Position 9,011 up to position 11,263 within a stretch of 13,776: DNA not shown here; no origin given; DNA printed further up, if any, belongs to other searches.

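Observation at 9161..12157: SPFH/band-7 protein gene abutting lonB with a 2-nt gap (TGA..ATG), with its own TATA box and SD: an archaeal analogue of prohibitin/HflKC-AAA-protease pairs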

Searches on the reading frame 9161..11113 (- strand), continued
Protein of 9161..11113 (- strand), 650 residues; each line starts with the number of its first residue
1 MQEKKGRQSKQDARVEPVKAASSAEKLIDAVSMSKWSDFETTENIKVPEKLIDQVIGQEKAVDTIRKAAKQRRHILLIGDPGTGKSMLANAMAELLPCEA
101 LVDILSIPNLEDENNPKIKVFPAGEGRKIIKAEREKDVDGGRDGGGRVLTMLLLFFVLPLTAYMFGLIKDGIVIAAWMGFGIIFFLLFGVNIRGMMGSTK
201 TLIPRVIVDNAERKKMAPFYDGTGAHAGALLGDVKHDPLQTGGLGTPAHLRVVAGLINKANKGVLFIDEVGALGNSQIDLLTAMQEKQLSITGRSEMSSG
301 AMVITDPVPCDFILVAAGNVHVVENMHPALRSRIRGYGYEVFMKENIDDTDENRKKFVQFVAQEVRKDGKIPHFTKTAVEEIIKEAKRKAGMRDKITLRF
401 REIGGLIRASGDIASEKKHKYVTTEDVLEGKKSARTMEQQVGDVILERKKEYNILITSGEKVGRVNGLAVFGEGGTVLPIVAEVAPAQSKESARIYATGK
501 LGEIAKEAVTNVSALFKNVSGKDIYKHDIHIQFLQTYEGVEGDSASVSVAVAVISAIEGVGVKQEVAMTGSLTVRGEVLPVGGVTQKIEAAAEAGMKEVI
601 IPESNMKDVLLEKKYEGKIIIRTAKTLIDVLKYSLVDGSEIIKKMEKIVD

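Call 74: find_encoding_contigs(protein=P0335, flank=4000, max_places=1)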
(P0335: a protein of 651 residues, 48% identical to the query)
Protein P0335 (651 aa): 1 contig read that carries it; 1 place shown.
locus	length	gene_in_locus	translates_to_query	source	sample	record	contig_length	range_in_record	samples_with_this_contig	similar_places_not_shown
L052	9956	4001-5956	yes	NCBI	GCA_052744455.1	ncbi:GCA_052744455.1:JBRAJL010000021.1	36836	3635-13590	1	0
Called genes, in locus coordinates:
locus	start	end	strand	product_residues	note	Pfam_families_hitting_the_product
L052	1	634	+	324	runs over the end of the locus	PF01144:CoA_trans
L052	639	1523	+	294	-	PF01144:CoA_trans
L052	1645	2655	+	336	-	PF00850:Hist_deacetyl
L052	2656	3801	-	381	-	PF00571:CBS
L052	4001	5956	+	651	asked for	PF05496:RuvB_N (faint), PF01078:Mg_chelatase, PF13245:AAA_19 (weak), PF00158:Sigma54_activat, PF13654:AAA_32 (weak), PF20436:LonB_AAA-LID (weak), PF05362:Lon_C, PF13541:ChlI, +6 more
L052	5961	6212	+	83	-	-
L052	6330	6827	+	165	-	PF01467:CTP_transf_like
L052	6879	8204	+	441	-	-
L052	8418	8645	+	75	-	-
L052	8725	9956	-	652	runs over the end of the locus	PF16177:ACAS_N, PF00501:AMP-binding, PF13193:AMP-binding_C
